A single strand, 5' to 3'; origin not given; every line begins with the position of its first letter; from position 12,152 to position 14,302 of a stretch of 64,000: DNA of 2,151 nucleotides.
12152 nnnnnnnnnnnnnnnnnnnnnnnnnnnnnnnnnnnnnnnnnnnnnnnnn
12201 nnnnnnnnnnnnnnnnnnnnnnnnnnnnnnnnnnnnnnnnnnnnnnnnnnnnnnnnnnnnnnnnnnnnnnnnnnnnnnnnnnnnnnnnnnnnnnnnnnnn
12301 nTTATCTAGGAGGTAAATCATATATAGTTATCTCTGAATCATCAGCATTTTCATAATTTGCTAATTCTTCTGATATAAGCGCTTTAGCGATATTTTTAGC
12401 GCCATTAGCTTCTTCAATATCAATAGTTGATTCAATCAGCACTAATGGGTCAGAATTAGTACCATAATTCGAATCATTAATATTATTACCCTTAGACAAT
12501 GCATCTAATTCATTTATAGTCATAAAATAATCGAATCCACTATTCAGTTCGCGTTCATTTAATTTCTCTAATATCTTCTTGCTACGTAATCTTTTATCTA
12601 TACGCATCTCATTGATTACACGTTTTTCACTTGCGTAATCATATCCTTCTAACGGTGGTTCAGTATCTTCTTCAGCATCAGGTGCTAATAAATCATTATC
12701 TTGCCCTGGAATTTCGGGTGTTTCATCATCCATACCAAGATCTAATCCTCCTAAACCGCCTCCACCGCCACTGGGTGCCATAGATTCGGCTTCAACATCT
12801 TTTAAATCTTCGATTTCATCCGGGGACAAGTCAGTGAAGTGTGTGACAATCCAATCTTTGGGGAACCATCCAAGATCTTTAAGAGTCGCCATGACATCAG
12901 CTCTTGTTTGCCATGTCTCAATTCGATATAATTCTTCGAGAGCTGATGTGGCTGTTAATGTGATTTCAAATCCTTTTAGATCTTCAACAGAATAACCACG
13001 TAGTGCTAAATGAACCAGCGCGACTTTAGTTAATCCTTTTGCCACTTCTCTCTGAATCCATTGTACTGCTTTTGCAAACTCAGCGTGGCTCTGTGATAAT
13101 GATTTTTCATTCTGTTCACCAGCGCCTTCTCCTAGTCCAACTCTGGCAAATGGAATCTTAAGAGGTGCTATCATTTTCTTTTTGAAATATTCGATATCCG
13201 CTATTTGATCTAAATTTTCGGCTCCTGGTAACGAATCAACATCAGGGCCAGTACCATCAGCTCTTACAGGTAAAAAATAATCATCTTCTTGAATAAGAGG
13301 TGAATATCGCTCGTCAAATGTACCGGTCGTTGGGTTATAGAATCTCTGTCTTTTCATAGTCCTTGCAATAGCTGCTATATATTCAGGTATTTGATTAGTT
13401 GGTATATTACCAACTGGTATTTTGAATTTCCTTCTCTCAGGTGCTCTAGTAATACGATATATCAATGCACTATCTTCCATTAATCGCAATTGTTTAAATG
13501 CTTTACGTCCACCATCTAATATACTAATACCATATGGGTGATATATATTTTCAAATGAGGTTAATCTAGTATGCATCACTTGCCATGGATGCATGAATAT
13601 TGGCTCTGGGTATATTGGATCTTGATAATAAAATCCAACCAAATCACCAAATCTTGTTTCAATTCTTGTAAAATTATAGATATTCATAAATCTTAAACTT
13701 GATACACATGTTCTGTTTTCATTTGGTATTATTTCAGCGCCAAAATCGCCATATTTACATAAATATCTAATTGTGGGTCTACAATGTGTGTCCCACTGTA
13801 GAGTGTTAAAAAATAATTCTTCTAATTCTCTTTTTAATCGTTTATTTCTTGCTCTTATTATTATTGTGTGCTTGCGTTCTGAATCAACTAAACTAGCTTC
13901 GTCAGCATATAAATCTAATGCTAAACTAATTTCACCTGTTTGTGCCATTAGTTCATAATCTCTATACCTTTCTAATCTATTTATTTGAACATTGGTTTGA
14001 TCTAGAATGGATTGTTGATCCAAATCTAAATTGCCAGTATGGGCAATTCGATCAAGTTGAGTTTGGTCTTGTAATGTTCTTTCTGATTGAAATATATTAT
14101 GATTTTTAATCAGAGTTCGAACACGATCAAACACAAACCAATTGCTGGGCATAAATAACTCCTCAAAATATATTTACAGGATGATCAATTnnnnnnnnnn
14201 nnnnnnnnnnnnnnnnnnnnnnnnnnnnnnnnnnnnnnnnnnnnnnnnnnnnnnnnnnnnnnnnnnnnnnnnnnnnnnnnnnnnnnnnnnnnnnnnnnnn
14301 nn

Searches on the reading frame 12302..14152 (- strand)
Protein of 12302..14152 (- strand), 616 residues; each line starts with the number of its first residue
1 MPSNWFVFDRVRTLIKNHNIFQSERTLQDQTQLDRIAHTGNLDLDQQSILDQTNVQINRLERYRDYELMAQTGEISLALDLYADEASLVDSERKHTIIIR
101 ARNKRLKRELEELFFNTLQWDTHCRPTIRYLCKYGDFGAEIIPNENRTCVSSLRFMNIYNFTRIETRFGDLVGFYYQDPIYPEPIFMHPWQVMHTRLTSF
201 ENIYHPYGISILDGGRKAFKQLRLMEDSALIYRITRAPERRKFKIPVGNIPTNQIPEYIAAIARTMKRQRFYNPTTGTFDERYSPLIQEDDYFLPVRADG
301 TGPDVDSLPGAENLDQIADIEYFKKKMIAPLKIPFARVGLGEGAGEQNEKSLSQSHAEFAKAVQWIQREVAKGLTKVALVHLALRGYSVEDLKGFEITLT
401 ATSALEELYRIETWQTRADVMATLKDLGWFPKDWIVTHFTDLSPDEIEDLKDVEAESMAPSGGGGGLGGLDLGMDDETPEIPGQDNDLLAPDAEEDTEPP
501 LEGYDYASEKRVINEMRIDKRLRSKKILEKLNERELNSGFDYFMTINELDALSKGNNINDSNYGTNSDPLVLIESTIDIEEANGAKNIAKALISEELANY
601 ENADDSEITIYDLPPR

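Call 4: search_protein_families(library=pfam, proteins=[window:12302-14152:-], max_evalue=0.1)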
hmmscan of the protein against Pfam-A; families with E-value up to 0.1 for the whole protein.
window:12302-14152:- (616 aa): 1 family
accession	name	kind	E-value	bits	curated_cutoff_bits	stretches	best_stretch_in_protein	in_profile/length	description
PF07230.16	Portal_T4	-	6.1e-69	233.3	22.9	1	61-451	3-427/433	Bacteriophage T4-like portal protein (Gp20)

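Call 5: search_protein_families(library=phrogs, proteins=[window:12302-14152:-], max_evalue=0.01)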
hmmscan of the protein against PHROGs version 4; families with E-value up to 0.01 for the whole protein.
window:12302-14152:- (616 aa): 3 families
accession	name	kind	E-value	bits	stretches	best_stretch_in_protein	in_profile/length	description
phrog_213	-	head and packaging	2.1e-62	212.4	2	205-452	236-492/528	portal protein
phrog_1497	-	head and packaging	5.1e-06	26.6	1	36-105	41-111/549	portal protein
phrog_19480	-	head and packaging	0.0018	17.6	1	190-336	216-341/737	head morphogenesis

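Call 7: search_dna_similar(query=window:12302-14152:-, collection=phages, mode=protein, max_evalue=1e-10, max_rows=25)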
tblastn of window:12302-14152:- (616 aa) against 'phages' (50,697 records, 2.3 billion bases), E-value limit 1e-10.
Records with a match: 2516; places in all: 2516; records where one place covers at least 80% of the query: 0.
Best place of each record, by identity: <60% 2516.
By first word of the organism name: Escherichia 667; Synechococcus 382; Klebsiella 328; Salmonella 200; Vibrio 131; Shigella 89; Aeromonas 80; Acinetobacter 71; Cyanophage 62; Enterobacter 58; and 60 more.
By host as written in the record: - 460; Escherichia coli 278; Klebsiella pneumoniae 114; Synechococcus 107; Synechococcus sp. 41; Escherichia coli O157:H7 38; Salmonella enterica 29; Aeromonas salmonicida 28; and 559 more.
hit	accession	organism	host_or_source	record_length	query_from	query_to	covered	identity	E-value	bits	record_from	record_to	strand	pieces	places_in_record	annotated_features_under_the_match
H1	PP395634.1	Microcystis phage Mel-JY01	Microcystis elabens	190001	7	448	72%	31.8%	8e-58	216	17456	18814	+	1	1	hypothetical protein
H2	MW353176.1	Flavobacterium phage vB_FspM_immuto_3-5A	Flavobacterium sp. LMO8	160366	15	453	71%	30.9%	8e-54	204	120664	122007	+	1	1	capsid assembly protein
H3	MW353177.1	Flavobacterium phage vB_FspM_immuto_13-6C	Flavobacterium sp. LMO8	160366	15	453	71%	30.9%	8e-54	204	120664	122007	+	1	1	capsid assembly protein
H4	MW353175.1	Flavobacterium phage vB_FspM_immuto_2-6A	Flavobacterium sp. LMO8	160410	15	453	71%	30.9%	8e-54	204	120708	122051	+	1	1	capsid assembly protein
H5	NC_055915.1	Flavobacterium phage vB_FspM_immuto_2-6A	Flavobacterium sp. LMO8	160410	15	453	71%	30.9%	8e-54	204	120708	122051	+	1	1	capsid assembly protein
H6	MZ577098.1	Methylophilales phage Melnitz-3 EXVC039M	Methylophilales_sp._H5P1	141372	27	450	69%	25.2%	2e-28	127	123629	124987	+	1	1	capsid assembly protein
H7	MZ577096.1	Methylophilales phage Melnitz-2 EXVC040M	Methylophilales_sp._H5P1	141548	27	450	69%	25.2%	2e-28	127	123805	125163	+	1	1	capsid assembly protein/portal protein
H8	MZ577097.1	Methylophilales phage Melnitz EXVC044M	Methylophilales_sp._H5P1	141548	27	450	69%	25.2%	2e-28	127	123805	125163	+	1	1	capsid assembly protein/portal protein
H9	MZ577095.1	Methylophilales phage Melnitz-1 EXVC043M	Methylophilales_sp._H5P1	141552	27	450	69%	25.2%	2e-28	127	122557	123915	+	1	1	hypothetical protein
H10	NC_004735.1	Rhodothermus phage RM378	Rhodothermus marinus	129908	55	446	64%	26.9%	5e-26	120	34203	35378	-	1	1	20: portal protein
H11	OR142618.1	Pseudomonas phage Callisto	Pseudomonas aeruginosa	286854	58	459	65%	25.6%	8e-29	129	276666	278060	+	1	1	hypothetical protein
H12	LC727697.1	Pseudomonas phage sp. 30-2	Pseudomonas aeruginosa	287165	58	459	65%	25.6%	8e-29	129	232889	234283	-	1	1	hypothetical protein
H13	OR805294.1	Pseudomonas phage Ettore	Pseudomonas aeruginosa PAO1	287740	58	459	65%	25.6%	8e-29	129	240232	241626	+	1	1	portal protein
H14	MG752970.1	Ralstonia phage RsoM2USA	Ralstonia solanacearum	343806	59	448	63%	26.3%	3e-30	133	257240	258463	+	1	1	hypothetical protein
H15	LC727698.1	Pseudomonas phage sp. 30-3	Pseudomonas aeruginosa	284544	58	459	65%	25.4%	4e-28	126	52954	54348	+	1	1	hypothetical protein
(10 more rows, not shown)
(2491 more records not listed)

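Call 14: get_annotated_region(hit=H2, flank=9000)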
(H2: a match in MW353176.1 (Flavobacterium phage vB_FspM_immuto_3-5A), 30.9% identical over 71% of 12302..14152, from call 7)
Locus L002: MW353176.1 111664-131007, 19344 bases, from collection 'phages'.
description: Flavobacterium phage vB_FspM_immuto_3-5A, complete genome.
organism: Flavobacterium phage vB_FspM_immuto_3-5A (NCBI taxid 2801478)
taxonomy: Viruses; Duplodnaviria; Heunggongvirae; Uroviricota; Caudoviricetes; Immutovirus
host: Flavobacterium sp. LMO8; source: Baltic Sea mesocosm; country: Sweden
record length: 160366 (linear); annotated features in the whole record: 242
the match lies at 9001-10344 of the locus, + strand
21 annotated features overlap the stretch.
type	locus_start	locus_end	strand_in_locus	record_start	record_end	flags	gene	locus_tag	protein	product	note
CDS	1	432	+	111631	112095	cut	-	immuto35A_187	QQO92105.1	hypothetical protein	-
CDS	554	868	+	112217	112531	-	-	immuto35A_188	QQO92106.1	tRNA(Ile2) C34 agmatinyltransferase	tRNA(Ile2) C34 agmatinyltransferase, TiaS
CDS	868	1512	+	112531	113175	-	-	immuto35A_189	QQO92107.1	phosphoribosylaminoimidazole synthetase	-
CDS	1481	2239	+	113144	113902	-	-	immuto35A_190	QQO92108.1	hypothetical protein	-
CDS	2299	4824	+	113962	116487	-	-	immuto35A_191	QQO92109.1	hypothetical protein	-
CDS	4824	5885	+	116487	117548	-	-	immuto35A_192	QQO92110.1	hypothetical protein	-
CDS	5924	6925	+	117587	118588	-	-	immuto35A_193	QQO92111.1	cob(I)alamin adenosyltransferase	Cob(I)alamin adenosyltransferase, PduO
CDS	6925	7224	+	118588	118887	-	-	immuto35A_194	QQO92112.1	hypothetical protein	-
CDS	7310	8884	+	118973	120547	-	-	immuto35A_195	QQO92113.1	terminase large subunit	-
CDS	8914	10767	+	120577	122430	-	-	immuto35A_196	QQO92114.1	capsid assembly protein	Bacteriophage T4-like capsid assembly protein (Gp20)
CDS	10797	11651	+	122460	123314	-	-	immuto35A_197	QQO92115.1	hypothetical protein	-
CDS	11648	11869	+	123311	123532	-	-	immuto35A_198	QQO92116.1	hypothetical protein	-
CDS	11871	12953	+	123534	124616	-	-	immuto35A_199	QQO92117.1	hypothetical protein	-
CDS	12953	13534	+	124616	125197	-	-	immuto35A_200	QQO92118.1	prohead core protein serine protease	-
CDS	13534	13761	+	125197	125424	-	-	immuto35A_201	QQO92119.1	hypothetical protein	-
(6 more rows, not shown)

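Call 72: get_annotated_region(hit=H1, flank=9000)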
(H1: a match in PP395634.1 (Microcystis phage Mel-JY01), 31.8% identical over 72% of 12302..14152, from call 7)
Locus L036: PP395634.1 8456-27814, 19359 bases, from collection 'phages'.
description: Microcystis phage Mel-JY01, complete genome.
organism: Microcystis phage Mel-JY01 (NCBI taxid 3126653)
taxonomy: Viruses; Duplodnaviria; Heunggongvirae; Uroviricota; Caudoviricetes
host: Microcystis elabens; source: -; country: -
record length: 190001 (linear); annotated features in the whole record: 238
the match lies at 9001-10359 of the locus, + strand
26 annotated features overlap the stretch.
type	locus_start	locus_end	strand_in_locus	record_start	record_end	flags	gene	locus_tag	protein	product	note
CDS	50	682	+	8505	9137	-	-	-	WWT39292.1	hypothetical protein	-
CDS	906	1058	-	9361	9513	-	-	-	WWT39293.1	hypothetical protein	-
CDS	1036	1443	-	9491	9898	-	-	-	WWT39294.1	hypothetical protein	-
CDS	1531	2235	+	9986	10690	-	-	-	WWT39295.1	hypothetical protein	-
CDS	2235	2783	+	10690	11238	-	-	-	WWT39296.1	hypothetical protein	-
CDS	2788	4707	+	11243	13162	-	-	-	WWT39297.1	cytidylyltransferase like protein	-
CDS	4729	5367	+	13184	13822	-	-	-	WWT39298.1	hypothetical protein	-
CDS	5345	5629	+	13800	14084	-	-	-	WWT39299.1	hypothetical protein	-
CDS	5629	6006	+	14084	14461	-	-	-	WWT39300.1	hypothetical protein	-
CDS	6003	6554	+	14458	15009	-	-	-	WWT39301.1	hypothetical protein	-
CDS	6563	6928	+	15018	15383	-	-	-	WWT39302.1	hypothetical protein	-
CDS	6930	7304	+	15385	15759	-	-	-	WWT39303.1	hypothetical protein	-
CDS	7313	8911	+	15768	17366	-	-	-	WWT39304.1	large terminase protein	-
CDS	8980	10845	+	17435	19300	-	-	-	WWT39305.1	hypothetical protein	-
CDS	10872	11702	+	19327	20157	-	-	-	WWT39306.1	hypothetical protein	-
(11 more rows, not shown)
